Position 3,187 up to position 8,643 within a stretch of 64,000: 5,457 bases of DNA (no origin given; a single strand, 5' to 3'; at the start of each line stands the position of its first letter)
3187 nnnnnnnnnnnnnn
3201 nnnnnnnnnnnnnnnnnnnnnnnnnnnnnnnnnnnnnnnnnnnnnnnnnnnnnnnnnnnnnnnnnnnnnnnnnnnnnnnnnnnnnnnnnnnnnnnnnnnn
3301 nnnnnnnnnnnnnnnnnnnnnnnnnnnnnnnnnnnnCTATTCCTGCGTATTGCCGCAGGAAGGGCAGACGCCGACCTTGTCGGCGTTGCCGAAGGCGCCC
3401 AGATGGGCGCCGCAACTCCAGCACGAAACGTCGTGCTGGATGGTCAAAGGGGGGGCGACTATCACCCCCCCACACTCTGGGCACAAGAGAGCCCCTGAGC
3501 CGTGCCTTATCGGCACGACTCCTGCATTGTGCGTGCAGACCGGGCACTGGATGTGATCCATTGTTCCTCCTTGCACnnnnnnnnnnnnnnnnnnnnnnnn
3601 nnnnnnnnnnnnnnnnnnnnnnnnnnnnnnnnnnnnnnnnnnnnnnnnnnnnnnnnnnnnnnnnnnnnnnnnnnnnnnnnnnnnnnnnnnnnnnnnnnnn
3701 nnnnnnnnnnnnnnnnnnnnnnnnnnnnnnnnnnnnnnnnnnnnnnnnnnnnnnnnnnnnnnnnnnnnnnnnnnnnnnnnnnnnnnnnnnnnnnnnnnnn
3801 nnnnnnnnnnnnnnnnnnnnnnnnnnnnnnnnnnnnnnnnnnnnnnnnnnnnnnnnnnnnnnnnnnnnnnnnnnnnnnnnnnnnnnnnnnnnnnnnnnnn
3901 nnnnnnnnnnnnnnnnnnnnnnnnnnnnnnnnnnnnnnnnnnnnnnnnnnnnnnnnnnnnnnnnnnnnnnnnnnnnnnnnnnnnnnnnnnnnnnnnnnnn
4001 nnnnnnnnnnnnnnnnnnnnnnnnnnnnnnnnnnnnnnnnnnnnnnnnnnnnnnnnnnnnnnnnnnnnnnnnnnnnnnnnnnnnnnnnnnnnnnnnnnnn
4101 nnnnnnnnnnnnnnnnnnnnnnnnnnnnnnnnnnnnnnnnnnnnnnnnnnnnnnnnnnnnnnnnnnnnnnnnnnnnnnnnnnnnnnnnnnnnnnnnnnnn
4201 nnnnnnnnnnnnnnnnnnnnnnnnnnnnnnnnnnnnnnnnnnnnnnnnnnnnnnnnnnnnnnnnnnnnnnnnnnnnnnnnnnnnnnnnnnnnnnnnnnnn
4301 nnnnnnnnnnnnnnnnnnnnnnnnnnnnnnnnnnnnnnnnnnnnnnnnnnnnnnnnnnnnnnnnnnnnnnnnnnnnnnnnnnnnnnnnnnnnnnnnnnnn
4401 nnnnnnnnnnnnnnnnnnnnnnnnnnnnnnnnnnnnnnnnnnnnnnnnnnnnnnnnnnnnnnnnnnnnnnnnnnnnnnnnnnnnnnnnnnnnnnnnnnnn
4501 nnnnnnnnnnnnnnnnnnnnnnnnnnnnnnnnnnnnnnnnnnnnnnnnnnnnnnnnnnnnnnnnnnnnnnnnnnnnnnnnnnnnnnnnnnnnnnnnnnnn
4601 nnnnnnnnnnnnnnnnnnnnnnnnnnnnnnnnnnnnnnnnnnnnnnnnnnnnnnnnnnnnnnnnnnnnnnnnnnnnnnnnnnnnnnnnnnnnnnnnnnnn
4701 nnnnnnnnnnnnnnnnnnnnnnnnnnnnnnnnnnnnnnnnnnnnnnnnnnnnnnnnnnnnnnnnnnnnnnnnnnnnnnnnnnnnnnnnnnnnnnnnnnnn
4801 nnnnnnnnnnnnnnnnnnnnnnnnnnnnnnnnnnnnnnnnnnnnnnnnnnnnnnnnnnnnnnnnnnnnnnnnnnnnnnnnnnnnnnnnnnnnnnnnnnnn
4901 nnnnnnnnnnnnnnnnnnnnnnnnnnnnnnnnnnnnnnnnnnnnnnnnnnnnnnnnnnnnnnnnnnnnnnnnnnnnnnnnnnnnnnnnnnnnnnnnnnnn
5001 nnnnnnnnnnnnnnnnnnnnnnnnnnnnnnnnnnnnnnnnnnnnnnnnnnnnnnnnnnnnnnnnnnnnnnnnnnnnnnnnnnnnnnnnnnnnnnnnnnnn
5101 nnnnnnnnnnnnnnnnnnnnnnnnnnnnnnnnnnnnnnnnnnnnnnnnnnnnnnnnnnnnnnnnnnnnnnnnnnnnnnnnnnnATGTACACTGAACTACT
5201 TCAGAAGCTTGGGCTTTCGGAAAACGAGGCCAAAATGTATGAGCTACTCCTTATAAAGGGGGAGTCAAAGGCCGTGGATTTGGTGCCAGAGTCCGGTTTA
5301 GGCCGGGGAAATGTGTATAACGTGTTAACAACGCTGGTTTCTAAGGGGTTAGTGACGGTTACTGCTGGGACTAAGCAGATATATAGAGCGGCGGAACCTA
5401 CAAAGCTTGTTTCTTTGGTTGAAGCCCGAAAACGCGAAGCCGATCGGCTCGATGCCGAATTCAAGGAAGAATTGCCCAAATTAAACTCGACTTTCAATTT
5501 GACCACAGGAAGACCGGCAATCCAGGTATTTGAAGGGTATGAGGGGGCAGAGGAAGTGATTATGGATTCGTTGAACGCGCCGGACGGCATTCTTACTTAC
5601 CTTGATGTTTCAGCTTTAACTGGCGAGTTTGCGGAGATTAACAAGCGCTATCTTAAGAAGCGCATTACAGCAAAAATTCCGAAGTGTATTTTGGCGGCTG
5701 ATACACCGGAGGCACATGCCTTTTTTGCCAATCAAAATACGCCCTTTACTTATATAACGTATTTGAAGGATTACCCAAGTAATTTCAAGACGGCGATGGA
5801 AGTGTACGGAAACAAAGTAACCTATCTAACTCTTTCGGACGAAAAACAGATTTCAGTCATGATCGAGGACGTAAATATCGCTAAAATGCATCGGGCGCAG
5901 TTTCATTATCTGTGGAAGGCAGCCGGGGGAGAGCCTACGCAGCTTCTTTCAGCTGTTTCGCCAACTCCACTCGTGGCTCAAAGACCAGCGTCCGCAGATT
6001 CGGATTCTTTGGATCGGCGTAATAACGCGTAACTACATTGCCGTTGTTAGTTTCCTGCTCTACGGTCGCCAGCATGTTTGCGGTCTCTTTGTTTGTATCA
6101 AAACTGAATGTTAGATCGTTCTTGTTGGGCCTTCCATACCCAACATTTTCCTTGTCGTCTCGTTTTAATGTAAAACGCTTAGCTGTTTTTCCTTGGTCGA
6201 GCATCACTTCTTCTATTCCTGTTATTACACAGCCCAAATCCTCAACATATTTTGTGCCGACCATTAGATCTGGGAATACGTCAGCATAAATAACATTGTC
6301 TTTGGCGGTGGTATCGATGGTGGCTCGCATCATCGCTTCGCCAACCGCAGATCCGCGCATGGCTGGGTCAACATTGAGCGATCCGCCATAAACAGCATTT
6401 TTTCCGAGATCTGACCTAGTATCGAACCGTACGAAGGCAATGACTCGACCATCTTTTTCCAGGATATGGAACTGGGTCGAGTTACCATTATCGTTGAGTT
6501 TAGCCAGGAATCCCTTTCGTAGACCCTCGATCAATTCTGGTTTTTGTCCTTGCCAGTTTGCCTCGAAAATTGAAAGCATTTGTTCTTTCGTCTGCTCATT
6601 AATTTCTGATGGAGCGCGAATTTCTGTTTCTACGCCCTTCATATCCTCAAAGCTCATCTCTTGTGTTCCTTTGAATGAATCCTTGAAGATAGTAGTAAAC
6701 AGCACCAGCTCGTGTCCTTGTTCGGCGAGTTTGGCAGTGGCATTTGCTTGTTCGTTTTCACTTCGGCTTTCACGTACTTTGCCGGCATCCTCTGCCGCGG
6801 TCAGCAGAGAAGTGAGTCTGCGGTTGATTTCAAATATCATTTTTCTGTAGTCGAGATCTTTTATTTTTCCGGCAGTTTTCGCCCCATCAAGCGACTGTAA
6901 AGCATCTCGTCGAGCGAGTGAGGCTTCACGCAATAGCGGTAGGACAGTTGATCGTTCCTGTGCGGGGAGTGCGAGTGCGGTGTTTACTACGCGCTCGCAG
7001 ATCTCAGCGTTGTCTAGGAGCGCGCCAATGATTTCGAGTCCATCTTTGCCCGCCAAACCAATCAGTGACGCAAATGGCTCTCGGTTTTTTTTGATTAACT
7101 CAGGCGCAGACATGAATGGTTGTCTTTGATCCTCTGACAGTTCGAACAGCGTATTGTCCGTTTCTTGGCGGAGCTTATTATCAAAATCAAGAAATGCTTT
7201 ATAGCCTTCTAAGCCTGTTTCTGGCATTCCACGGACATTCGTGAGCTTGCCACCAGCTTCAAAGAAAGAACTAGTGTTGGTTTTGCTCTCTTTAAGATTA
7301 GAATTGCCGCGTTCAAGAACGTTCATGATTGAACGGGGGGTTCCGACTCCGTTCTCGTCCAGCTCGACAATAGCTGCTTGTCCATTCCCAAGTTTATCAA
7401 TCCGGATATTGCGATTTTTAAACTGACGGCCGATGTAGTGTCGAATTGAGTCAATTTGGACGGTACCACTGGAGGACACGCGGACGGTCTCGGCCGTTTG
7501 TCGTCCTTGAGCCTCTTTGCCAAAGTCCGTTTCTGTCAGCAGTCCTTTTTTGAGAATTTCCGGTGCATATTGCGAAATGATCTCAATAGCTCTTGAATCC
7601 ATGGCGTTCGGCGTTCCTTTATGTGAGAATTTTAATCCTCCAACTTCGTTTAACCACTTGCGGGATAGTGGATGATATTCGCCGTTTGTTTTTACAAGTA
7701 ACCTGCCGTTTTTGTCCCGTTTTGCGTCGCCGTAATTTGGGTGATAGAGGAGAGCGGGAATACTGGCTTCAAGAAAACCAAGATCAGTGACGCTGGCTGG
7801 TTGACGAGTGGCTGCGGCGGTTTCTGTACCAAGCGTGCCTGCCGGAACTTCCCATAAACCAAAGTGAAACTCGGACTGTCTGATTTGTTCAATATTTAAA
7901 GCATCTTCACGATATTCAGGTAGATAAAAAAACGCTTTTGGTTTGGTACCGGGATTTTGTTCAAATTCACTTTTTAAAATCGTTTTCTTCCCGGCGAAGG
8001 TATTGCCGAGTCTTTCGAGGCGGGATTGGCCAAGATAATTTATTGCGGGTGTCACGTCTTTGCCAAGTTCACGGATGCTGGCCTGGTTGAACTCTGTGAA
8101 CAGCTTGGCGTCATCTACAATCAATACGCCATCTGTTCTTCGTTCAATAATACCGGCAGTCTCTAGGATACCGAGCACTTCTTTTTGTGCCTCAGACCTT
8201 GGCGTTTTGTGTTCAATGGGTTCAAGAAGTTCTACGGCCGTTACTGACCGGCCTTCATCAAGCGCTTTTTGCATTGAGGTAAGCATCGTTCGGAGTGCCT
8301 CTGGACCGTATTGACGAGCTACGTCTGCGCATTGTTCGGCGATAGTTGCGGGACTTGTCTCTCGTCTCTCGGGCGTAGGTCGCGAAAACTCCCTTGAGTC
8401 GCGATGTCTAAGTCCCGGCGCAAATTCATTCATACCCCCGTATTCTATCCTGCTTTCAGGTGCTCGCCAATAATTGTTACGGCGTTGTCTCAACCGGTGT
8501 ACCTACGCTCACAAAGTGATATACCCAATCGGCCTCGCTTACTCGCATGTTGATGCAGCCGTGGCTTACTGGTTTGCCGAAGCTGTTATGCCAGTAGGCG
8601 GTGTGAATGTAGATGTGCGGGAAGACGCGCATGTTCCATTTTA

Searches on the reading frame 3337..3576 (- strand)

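Call 74: search_protein_families(library=pfam, proteins=[window:3337-3576:-], max_evalue=0.01)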
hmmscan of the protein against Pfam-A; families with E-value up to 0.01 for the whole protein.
window:3337-3576:- (79 aa): 12 families
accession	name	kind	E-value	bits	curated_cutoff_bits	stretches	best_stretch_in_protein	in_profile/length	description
PF13248.11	Zn_ribbon_3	-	1.1e-05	25.2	27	0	27-39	14-26/26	zinc-ribbon domain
PF01667.23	Ribosomal_S27e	-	3.8e-05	23.7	24.5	0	8-42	7-39/55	Ribosomal protein S27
PF12773.13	DZR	-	0.00022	21.8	27.3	1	11-75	1-45/45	Double zinc ribbon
PF07191.17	Zn_ribbon_6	-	0.0016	18.9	25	0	31-76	2-37/67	Double zinc ribbon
PF08271.17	Zn_Ribbon_TF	-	0.0016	18.4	29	1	10-39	2-29/43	TFIIB zinc-binding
PF14446.12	Prok-RING_1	-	0.0019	18.6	29.1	0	49-77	4-29/54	Prokaryotic RING finger family 1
PF01155.25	HypA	-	0.0043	17.5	28.9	0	46-78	67-96/112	Hydrogenase/urease nickel incorporation, metallochaperone, hypA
PF12760.12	Zn_ribbon_IS1595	-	0.0057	17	25.4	0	23-57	13-45/46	Transposase zinc-ribbon domain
PF23455.1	DUF7129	-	0.0065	16.6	30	0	52-77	14-36/45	Domain of unknown function (DUF7129)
PF15777.11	Anti-TRAP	-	0.0071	16.8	32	1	10-42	12-43/59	Tryptophan RNA-binding attenuator protein inhibitory protein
PF13453.11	Zn_ribbon_TFIIB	-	0.0074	16.1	22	1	10-38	1-28/41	Transcription factor zinc-finger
PF25207.1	DUF7837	-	0.0078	16.6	27.8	0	66-76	3-13/47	Domain of unknown function (DUF7837)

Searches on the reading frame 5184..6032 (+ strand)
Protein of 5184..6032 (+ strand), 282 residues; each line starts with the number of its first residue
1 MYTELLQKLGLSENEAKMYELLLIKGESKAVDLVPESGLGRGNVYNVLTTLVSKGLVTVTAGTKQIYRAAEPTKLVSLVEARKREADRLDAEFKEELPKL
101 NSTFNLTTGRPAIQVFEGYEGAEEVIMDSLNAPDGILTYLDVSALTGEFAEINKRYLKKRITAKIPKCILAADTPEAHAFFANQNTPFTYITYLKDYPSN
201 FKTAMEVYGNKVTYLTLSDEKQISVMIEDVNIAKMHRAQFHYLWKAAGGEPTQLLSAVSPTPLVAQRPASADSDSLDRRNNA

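Call 74: search_protein_families(library=pfam, proteins=[window:5184-6032:+], max_evalue=0.01)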
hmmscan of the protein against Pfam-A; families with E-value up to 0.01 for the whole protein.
window:5184-6032:+ (282 aa): 1 family
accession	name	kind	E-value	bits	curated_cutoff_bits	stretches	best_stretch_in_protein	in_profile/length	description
PF01978.25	TrmB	-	2e-18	66.4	25.6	1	6-72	1-67/68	Sugar-specific transcriptional regulator TrmB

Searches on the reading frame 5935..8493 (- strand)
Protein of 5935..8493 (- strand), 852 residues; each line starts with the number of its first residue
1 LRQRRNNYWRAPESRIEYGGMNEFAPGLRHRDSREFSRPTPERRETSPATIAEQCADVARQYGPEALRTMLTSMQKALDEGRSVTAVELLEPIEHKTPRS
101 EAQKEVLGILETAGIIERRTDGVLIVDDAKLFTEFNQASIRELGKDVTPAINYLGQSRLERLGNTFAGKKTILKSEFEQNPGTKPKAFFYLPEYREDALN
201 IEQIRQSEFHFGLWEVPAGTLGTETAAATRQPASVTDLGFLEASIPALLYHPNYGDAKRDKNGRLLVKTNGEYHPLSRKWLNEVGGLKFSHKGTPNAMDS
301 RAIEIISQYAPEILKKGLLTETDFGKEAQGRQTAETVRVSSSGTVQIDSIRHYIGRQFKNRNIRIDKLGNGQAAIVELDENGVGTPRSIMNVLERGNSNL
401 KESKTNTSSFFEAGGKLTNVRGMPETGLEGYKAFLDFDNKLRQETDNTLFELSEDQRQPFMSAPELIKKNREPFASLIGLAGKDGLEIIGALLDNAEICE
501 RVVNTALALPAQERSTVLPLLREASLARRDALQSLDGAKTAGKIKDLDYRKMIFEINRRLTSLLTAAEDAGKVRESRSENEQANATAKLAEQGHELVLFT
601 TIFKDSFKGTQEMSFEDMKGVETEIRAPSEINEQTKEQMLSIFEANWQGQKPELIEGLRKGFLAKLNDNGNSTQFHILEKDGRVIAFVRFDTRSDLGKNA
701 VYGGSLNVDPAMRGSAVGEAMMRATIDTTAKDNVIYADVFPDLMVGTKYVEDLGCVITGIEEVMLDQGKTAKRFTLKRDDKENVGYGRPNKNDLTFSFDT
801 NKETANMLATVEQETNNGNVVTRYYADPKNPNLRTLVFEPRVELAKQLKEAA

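Call 75: search_protein_families(library=pfam, proteins=[window:5935-8493:-], max_evalue=0.00001)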
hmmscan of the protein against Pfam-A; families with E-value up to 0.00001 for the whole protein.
window:5935-8493:- (852 aa): 1 family
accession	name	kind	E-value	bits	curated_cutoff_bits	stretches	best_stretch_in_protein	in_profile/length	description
PF00583.31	Acetyltransf_1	-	2.5e-07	31.4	20.7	1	657-742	20-103/116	Acetyltransferase (GNAT) family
